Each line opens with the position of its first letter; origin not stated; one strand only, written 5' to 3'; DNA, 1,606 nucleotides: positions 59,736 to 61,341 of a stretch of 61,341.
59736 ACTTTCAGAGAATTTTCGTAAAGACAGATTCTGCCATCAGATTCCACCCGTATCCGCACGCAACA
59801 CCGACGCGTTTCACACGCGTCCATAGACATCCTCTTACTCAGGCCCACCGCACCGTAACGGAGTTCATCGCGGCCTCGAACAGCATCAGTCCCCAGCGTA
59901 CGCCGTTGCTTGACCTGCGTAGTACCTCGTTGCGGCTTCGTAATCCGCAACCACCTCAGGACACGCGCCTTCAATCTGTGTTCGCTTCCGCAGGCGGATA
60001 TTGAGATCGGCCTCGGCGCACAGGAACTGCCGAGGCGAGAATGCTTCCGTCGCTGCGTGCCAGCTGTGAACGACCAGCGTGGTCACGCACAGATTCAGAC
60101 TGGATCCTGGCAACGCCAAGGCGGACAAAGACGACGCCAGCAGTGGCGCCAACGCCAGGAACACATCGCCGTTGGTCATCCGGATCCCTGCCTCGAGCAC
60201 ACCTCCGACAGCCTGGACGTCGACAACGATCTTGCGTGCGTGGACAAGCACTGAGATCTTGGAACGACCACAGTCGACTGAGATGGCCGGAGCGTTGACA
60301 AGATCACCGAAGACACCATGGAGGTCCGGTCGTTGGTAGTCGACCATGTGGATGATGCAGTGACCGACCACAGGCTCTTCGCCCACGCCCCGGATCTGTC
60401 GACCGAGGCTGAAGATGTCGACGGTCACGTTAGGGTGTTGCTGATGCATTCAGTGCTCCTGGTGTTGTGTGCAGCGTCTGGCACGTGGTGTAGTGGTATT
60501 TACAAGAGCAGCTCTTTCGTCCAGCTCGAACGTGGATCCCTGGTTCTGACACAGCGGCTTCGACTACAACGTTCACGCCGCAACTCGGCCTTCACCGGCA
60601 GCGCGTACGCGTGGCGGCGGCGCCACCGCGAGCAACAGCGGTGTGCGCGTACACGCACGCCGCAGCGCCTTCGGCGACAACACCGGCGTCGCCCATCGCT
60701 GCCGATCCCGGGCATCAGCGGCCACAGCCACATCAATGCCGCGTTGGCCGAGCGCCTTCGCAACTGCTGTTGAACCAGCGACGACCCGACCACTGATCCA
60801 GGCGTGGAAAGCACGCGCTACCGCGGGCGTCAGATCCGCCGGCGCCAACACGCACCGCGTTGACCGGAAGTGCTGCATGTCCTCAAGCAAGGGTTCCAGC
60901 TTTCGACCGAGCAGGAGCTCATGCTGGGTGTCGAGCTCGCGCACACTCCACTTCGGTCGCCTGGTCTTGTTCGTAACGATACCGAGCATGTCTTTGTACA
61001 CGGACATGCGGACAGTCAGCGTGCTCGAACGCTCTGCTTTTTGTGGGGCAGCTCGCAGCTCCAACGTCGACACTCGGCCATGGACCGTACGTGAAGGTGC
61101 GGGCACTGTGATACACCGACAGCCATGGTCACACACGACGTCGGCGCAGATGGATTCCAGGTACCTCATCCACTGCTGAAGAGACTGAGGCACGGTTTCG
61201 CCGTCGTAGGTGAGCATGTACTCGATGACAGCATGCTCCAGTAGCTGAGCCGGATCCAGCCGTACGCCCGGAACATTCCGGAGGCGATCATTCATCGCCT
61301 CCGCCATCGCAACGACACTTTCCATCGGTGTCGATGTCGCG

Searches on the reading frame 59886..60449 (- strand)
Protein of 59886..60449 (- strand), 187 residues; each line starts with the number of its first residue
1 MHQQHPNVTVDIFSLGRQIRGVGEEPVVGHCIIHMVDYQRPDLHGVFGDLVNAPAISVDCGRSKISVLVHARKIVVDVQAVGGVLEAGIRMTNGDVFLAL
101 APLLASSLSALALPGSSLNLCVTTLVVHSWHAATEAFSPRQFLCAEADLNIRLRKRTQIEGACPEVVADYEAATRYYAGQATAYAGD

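Call 14: find_encoding_contigs(protein=window:59886-60449:-, flank=10000, max_places=3)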
Protein window:59886-60449:- (187 aa): 4 contigs read that carry it; 3 places shown.
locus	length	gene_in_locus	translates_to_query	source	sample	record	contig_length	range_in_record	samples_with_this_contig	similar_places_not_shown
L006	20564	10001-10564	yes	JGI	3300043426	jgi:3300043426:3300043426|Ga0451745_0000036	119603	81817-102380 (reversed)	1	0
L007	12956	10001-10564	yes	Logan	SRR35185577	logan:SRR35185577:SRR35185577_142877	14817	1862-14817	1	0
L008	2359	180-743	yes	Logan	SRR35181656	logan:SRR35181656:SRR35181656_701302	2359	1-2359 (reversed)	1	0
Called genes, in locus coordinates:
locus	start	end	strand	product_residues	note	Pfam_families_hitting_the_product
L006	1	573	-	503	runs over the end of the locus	-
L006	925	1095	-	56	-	-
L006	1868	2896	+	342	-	-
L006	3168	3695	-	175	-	-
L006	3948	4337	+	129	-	PF13715:CarbopepD_reg_2 (faint)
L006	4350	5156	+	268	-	PF09603:Fib_succ_major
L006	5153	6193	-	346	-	-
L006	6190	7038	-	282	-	-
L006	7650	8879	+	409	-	PF05144:Phage_CRI (weak)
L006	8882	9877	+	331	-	-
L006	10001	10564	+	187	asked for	-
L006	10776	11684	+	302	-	-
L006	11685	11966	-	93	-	-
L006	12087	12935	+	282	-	-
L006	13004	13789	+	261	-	-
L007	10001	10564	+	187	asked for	-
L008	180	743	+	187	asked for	-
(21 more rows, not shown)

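Call 62: search_protein_families(library=phrogs, proteins=[window:59889-60449:-], max_evalue=0.001)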
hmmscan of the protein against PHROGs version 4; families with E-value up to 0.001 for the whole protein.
window:59889-60449:- (187 aa): 0 families

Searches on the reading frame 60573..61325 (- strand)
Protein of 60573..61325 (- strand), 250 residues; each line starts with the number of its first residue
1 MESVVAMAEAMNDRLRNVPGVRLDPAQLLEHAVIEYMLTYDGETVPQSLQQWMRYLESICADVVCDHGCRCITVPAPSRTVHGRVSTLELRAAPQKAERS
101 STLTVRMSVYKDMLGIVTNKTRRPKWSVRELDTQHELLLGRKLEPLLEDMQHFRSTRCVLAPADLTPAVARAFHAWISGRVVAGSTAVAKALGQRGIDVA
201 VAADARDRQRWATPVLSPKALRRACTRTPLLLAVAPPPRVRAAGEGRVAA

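Call 7: search_protein_families(library=pfam, proteins=[window:60576-61325:-], max_evalue=0.001)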
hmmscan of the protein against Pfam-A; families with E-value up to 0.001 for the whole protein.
window:60576-61325:- (250 aa): 0 families

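Call 12: find_encoding_contigs(protein=window:60573-61325:-, flank=10000, max_places=4)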
Protein window:60573-61325:- (250 aa): no gene with exactly this product is on record in the collection.

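Call 62: search_protein_families(library=phrogs, proteins=[window:60576-61325:-], max_evalue=0.001)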
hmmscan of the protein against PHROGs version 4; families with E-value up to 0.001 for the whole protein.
window:60576-61325:- (250 aa): 0 families
